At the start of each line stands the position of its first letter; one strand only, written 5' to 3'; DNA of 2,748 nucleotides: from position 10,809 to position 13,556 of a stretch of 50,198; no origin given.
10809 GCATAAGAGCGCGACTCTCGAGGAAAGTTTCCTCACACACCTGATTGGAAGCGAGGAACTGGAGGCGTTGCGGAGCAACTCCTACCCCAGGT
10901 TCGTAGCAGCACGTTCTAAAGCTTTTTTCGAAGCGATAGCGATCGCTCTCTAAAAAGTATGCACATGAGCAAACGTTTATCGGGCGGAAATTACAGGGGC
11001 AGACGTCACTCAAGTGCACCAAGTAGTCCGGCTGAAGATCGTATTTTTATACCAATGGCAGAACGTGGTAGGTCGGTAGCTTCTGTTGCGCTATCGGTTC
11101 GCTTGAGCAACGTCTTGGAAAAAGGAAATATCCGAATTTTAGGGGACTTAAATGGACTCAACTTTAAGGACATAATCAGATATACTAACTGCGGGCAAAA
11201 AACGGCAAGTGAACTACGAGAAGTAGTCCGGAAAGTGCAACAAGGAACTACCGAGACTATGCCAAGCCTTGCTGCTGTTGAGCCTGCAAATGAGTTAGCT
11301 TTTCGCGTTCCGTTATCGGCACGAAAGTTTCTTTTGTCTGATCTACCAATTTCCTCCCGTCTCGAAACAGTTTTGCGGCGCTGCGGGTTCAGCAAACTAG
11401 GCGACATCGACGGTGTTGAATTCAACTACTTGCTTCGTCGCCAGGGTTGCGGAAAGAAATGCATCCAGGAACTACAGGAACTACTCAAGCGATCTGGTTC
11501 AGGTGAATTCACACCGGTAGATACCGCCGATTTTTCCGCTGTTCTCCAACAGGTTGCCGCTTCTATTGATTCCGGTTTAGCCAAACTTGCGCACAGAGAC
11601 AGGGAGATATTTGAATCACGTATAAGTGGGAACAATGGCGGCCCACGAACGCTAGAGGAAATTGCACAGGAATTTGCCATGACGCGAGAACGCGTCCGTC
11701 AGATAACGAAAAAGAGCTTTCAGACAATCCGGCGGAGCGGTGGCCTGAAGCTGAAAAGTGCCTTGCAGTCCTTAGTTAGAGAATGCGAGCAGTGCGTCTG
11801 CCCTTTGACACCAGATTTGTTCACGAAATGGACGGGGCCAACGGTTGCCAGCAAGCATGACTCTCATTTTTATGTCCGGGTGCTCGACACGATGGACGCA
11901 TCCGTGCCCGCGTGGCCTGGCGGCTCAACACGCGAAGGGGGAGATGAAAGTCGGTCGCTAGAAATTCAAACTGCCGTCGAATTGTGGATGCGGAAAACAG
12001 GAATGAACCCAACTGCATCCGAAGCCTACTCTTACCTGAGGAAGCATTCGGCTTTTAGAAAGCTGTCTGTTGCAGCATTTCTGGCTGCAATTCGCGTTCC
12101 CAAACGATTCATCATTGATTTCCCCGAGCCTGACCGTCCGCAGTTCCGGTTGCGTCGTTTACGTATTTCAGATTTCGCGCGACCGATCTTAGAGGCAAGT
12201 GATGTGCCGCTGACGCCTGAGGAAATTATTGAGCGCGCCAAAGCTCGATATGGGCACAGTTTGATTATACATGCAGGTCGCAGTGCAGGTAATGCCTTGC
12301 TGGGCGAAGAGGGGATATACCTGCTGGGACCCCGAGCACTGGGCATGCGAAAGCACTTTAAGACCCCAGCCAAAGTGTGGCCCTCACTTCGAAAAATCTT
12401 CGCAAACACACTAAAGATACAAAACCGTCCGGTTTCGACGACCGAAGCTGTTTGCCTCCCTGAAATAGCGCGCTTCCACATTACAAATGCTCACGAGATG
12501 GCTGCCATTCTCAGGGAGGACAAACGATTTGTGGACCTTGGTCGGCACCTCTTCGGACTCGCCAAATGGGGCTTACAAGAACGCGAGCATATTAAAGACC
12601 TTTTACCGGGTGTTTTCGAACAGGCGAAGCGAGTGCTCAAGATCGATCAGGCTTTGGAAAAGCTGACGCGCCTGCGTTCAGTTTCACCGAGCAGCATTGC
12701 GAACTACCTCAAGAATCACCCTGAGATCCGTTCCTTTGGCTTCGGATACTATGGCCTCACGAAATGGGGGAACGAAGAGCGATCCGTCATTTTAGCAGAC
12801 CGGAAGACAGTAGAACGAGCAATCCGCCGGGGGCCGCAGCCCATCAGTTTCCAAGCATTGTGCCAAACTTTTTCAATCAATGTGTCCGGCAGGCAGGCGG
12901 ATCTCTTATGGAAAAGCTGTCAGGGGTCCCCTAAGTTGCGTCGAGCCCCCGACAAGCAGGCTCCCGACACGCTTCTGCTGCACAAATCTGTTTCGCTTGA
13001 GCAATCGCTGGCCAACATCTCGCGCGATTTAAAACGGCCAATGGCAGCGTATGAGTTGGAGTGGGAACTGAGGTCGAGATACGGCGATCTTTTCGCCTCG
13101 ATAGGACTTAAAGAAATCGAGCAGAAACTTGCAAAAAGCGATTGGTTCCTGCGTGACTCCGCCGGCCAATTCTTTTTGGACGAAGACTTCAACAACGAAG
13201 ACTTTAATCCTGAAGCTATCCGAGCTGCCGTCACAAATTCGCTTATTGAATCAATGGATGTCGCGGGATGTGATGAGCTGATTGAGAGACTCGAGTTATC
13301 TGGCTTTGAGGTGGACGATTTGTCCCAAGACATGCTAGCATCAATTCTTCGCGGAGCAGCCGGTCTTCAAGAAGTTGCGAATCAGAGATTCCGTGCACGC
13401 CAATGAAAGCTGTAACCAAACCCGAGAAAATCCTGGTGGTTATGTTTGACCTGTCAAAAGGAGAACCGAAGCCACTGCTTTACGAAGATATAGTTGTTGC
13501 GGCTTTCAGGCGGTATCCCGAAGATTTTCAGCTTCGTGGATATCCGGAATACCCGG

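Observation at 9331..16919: Candidate uncharacterised modification-linked system: DUF262/DUF1524 nuclease, RNAP-mimic, small wH protein, GHKL/MORC-like ATPase and Dcm, translationally coupled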

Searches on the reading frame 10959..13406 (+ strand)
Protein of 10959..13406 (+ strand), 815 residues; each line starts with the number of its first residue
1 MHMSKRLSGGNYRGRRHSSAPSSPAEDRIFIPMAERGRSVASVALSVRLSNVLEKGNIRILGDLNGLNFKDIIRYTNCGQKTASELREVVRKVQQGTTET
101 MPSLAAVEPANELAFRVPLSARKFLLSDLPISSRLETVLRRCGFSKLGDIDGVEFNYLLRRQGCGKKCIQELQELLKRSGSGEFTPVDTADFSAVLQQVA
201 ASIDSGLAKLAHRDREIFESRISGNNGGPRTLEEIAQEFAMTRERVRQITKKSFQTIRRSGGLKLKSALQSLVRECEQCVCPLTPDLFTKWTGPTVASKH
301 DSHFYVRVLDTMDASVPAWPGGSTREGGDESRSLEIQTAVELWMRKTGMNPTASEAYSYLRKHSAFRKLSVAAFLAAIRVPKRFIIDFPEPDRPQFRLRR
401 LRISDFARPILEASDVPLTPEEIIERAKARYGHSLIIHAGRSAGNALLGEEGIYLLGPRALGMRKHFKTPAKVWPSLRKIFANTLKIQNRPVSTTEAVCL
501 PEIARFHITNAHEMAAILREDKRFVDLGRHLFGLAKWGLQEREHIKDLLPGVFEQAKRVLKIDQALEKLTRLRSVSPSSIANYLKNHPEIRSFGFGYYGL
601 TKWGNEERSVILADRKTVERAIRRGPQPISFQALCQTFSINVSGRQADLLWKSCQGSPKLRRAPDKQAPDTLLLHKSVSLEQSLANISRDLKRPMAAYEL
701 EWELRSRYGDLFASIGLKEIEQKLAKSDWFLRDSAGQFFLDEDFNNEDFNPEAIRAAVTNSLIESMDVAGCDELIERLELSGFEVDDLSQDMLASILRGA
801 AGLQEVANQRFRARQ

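Call 3: search_protein_families(library=pfam, proteins=[window:10959-13406:+], max_evalue=0.01)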
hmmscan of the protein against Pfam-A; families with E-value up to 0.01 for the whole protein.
window:10959-13406:+ (815 aa): 2 families
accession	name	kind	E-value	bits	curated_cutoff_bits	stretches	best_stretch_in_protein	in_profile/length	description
PF03118.21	RNA_pol_A_CTD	-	3.1e-11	43.3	23.8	1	38-90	13-65/67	Bacterial RNA polymerase, alpha chain C terminal domain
PF04545.22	Sigma70_r4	-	3.9e-11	42.7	24.1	1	207-258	2-49/50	Sigma-70, region 4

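Call 4: search_protein_families(library=padloc, proteins=[window:10959-13406:+], max_evalue=0.01)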
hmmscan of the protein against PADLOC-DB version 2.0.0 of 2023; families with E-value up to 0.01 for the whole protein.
window:10959-13406:+ (815 aa): 2 families
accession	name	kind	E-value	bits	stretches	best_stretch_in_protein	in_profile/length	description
PDLC02203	MzaA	-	3.8e-05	20.1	1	198-260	596-658/683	-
PDLC02512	PglW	-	0.00044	16.2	1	30-253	797-947/1403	PglW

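Call 6: search_protein_families(library=ncbifam, proteins=[window:10959-13406:+], max_evalue=0.1)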
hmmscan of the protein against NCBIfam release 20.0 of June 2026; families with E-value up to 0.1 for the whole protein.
window:10959-13406:+ (815 aa): 33 families (the best 25 are shown)
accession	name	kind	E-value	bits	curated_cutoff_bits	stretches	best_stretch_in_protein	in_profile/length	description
NF041931.2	MzaA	equivalog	2.1e-11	43.4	800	1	161-260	613-704/726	MZA anti-phage system associated sigma-70 family RNA polymerase sigma factor MzaA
TIGR02392.1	rpoH_proteo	equivalog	2.6e-10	40.4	323.1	1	195-259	204-266/270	RNA polymerase sigma factor RpoH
TIGR02394.1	rpoS_proteo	equivalog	5.4e-10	39.2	378.7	1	197-259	210-272/285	RNA polymerase sigma factor RpoS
NF003519.0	PRK05182.2-5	equivalog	1.2e-09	37.5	277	2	35-94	252-311/320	DNA-directed RNA polymerase subunit alpha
NF004207.0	PRK05657.1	equivalog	1.4e-09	37.8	394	1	197-259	253-315/329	RNA polymerase sigma factor RpoS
NF005143.0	PRK06596.1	subfamily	3.1e-09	36.7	241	1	196-259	217-279/285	RNA polymerase factor sigma-32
TIGR02393.1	RpoD_Cterm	equivalog_domain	3.9e-09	36.5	354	1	195-260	162-227/238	RNA polymerase sigma factor RpoD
NF005920.0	PRK07921.1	subfamily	6.1e-09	35.3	464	1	191-259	248-316/328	RNA polymerase sigma factor SigB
NF004208.0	PRK05658.1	equivalog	1.9e-08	33.8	555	1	194-267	553-627/631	RNA polymerase sigma factor RpoD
NF006666.0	PRK09210.1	equivalog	2.4e-08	33.7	572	1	185-260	288-359/370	RNA polymerase sigma factor RpoD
NF005643.0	PRK07406.1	equivalog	2.8e-08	33.2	500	1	203-259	329-385/397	RNA polymerase sigma factor RpoD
NF004562.0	PRK05901.1-4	equivalog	4.4e-08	32.1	779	1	203-265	486-548/571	RNA polymerase sigma factor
TIGR02997.1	Sig70-cyanoRpoD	subfamily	5.8e-08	32.3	384.5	1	165-258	212-298/298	RNA polymerase sigma factor, RpoD/SigA family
TIGR02027.1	rpoA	equivalog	2.4e-07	30.3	227.8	1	38-93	236-291/298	DNA-directed RNA polymerase subunit alpha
NF004560.0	PRK05901.1-1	equivalog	2.6e-07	30.1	711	1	187-259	436-504/516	RNA polymerase sigma factor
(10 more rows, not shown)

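Call 8: search_protein_families(library=pfam, proteins=[window:10959-13406:+], max_evalue=10)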
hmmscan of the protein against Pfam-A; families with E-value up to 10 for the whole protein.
window:10959-13406:+ (815 aa): 5 families
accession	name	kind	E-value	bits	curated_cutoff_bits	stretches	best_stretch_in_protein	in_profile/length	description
PF03118.21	RNA_pol_A_CTD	-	3.1e-11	43.3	23.8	2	38-90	13-65/67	Bacterial RNA polymerase, alpha chain C terminal domain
PF04545.22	Sigma70_r4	-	3.9e-11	42.7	24.1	1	207-258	2-49/50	Sigma-70, region 4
PF23395.1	SAM_6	-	0.084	13.5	27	1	336-356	3-23/78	SAM-like domain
PF03861.19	ANTAR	-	0.16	12.2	27.3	1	336-370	13-45/54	ANTAR domain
PF04324.20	Fer2_BFD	-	0.57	11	26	1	147-177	21-49/50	BFD-like [2Fe-2S] binding domain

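Call 29: find_homologous_proteins(query=window:10959-13403:+, max_evalue=0.001)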
Query window:10959-13403:+ (815 aa): 100 proteins with E <= 0.001 among 8000 candidates.
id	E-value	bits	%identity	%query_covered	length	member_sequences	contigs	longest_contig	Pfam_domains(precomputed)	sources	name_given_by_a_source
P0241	0.0e+0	1610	100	88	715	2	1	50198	PF04545.23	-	-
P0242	0.0e+0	1603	87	100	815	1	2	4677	PF03118.22,PF04545.23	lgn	-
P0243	0.0e+0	1440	79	97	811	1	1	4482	PF03118.22,PF04545.23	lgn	-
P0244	0.0e+0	1262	71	98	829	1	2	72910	PF03118.22,PF04545.23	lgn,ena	-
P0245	0.0e+0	1137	63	97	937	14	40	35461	PF03118.22,PF04545.23,PF05066.20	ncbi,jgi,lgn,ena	-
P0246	0.0e+0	1135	64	99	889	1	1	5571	PF03118.22,PF04545.23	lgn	-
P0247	0.0e+0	1061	75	77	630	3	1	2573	PF04545.23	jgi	jgi:hypothetical protein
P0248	5.3e-291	986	56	99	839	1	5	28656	PF03118.22,PF04545.23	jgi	jgi:hypothetical protein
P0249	2.6e-287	974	55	99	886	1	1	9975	PF03118.22,PF04545.23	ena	-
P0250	2.8e-275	934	53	98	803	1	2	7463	PF03118.22,PF04545.23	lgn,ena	-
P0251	2.2e-266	904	49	97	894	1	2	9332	PF03118.22,PF04545.23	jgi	jgi:Bacterial RNA polymerase, alpha chain C terminal domain/Sigma-70, region 4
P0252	3.6e-266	904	51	98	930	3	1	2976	PF03118.22,PF04545.23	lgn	-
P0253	2.7e-265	901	58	86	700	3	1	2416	PF04545.23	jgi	jgi:hypothetical protein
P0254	2.7e-263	894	51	98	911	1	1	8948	PF03118.22,PF04545.23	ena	-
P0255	1.8e-242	825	50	93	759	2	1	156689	PF03118.22,PF04545.23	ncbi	-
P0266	6.6e-122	427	33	95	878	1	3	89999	PF03118.22,PF04545.23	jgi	-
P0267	1.3e-111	393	36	69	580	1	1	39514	PF03118.22,PF04545.23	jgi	jgi:hypothetical protein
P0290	9.6e-35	138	28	45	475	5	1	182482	PF03118.22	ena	-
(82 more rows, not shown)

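Call 30: find_encoding_contigs(protein=P0266, flank=8000, max_places=1)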
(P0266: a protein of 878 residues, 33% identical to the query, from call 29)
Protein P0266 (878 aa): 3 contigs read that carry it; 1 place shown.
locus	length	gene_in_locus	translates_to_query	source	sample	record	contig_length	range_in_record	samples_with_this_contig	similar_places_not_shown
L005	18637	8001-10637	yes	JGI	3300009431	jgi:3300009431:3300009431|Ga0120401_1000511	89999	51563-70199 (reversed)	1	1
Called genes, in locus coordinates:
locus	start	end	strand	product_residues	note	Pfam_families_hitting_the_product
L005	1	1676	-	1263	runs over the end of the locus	PF07719:TPR_2 (faint), PF09976:TPR_21 (faint), PF13174:TPR_6 (faint), PF13428:TPR_14 (faint), PF13432:TPR_16 (faint), PF13525:YfiO (faint), PF00515:TPR_1 (faint), PF13424:TPR_12 (faint), +1 more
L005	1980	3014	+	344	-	PF01208:URO-D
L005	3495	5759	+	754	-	PF16126:DUF4838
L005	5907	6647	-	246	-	PF00069:Pkinase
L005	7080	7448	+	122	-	PF00717:Peptidase_S24 (weak)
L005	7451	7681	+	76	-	-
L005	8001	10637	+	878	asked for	PF03118:RNA_pol_A_CTD (faint), PF04545:Sigma70_r4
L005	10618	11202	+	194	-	-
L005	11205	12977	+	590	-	-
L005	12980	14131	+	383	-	PF00145:DNA_methylase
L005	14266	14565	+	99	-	PF03852:Vsr, PF04480:DUF559 (weak)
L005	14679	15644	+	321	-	PF13020:NOV_C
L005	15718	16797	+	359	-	PF13289:SIR2_2 (faint)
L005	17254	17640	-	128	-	-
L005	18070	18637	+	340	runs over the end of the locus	PF01408:GFO_IDH_MocA, PF03447:NAD_binding_3 (weak), PF03807:F420_oxidored (weak), PF02894:GFO_IDH_MocA_C, PF22725:GFO_IDH_MocA_C3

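Call 31: find_encoding_contigs(protein=P0267, flank=8000, max_places=1)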
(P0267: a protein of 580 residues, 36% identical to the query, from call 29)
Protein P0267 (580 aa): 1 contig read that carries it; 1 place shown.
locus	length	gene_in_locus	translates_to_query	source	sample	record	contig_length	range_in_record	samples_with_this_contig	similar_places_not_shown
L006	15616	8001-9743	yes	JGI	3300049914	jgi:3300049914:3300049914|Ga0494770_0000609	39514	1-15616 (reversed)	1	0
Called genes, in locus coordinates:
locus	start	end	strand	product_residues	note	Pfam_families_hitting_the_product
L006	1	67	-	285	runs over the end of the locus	PF07963:N_methyl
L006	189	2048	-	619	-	-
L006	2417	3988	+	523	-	PF00083:Sugar_tr, PF07690:MFS_1, PF00083:Sugar_tr, PF07690:MFS_1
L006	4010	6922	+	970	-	PF02837:Glyco_hydro_2_N, PF02836:Glyco_hydro_2_C (weak)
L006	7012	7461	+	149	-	PF00571:CBS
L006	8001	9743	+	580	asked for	PF03118:RNA_pol_A_CTD (weak), PF04545:Sigma70_r4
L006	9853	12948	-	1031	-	PF00989:PAS, PF08447:PAS_3 (weak), PF08448:PAS_4, PF13188:PAS_8 (weak), PF13426:PAS_9, PF00989:PAS (weak), PF08448:PAS_4, PF02518:HATPase_c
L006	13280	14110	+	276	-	-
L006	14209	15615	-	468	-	?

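Call 32: find_encoding_contigs(protein=P0290, flank=8000, max_places=1)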
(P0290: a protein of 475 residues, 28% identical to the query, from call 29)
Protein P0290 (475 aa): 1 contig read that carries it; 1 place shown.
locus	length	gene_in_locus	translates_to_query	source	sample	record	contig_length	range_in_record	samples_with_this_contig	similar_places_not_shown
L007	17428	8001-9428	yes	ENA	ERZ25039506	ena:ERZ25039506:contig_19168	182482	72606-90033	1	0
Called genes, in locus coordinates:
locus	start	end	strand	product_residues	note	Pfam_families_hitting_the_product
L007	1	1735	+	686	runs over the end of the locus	-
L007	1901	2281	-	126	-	PF13620:CarboxypepD_reg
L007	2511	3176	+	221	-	PF13462:Thioredoxin_4, PF01323:DSBA, PF13743:Thioredoxin_5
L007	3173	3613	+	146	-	PF07884:VKOR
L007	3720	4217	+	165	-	PF00072:Response_reg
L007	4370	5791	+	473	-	PF00672:HAMP (weak), PF26769:HAMP_PhoQ (weak), PF00512:HisKA, PF13581:HATPase_c_2 (weak), PF02518:HATPase_c, PF13589:HATPase_c_3 (faint)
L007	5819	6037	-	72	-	-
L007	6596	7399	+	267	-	-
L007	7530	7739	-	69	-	PF03413:PepSY (weak)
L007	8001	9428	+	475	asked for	PF03118:RNA_pol_A_CTD (faint)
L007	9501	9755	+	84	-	-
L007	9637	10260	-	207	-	-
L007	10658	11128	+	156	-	-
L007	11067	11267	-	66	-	-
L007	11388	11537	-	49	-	-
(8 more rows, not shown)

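Call 83: search_solved_structures(query=A5, max_evalue=1, show_alignments=0)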
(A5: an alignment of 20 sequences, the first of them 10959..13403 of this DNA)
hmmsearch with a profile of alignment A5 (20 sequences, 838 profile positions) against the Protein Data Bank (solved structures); distinct sequences matched with E-value up to 1: 129 (the best 60 are shown).
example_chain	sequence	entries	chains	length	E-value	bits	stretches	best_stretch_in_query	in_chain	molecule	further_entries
7l7b_F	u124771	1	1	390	8e-15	56.9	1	215-282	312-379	RNA polymerase sigma factor SigA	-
7ckq_F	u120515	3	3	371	3.5e-14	54.8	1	211-291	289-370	RNA polymerase sigma factor SigA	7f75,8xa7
7pp4_f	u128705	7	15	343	9.4e-14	53.4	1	214-282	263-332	RNA polymerase sigma factor SigB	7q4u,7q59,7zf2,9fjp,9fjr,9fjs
1tty_A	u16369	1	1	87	1.2e-13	53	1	223-297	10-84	RNA polymerase sigma factor rpoD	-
6ono_B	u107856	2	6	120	1.4e-13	52.9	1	215-281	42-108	RNA polymerase sigma factor SigA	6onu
8x6f_E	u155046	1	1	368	1.5e-13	52.7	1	210-282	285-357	RNA polymerase sigma factor SigA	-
7kuf_B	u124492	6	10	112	1.7e-13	52.6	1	220-282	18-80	RNA polymerase sigma factor, DNA-directed RNA polymerase subunit beta chimera | RNA polymerase sigma factor SigA,DNA-directed RNA polymerase subunit beta | RNA 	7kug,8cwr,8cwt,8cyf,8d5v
4g6d_A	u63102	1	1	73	2.8e-13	51.8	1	223-282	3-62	RNA polymerase sigma factor rpoD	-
4g8x_A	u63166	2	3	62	3.7e-13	51.4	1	223-281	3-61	RNA polymerase sigma factor rpoD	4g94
1tlh_B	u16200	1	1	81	5.9e-13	50.7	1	219-289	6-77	RNA polymerase sigma factor rpoD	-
8h3v_G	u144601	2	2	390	7.8e-13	50.3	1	217-281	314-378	RNA polymerase sigma factor SigA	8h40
7f0r_F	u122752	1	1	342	7.9e-13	50.3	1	220-283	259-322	RNA polymerase sigma factor RpoS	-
5tw1_F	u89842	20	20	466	1e-12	49.9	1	215-281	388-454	RNA polymerase sigma factor SigA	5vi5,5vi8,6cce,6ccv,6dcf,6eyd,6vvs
7vf9_F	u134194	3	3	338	1.3e-12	49.6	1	220-282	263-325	RNA polymerase sigma factor RpoS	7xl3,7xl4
8k60_F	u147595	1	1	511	1.7e-12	49.2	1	216-281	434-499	RNA polymerase principal sigma factor HrdB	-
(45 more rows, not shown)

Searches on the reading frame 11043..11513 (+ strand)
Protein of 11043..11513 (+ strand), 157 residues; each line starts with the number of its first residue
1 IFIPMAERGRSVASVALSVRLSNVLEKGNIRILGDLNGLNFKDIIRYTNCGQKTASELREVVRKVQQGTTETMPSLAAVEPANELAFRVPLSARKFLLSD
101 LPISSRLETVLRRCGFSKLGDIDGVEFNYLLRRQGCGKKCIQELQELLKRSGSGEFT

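Call 111: search_solved_structures(query=window:11043-11513:+, max_evalue=0.01, show_alignments=2)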
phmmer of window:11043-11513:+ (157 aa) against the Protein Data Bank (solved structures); distinct sequences matched with E-value up to 0.01: 6.
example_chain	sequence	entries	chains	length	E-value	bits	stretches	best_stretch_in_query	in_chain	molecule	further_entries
9n9p_A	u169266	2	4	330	0.00036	23.7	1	13-62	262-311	DNA-directed RNA polymerase subunit alpha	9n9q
9zum_A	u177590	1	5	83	0.00075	22.7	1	12-63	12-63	DNA-directed RNA polymerase subunit alpha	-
8syi_A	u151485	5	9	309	0.0012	22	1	7-65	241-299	DNA-directed RNA polymerase subunit alpha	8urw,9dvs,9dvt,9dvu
6wmp_A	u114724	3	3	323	0.0042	20.3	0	13-62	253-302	DNA-directed RNA polymerase subunit alpha 1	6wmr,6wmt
7ye1_A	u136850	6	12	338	0.0066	19.6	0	12-63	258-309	DNA-directed RNA polymerase subunit alpha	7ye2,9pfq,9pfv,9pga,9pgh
8dkc_A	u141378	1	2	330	0.0071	19.5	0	12-63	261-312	DNA-directed RNA polymerase subunit alpha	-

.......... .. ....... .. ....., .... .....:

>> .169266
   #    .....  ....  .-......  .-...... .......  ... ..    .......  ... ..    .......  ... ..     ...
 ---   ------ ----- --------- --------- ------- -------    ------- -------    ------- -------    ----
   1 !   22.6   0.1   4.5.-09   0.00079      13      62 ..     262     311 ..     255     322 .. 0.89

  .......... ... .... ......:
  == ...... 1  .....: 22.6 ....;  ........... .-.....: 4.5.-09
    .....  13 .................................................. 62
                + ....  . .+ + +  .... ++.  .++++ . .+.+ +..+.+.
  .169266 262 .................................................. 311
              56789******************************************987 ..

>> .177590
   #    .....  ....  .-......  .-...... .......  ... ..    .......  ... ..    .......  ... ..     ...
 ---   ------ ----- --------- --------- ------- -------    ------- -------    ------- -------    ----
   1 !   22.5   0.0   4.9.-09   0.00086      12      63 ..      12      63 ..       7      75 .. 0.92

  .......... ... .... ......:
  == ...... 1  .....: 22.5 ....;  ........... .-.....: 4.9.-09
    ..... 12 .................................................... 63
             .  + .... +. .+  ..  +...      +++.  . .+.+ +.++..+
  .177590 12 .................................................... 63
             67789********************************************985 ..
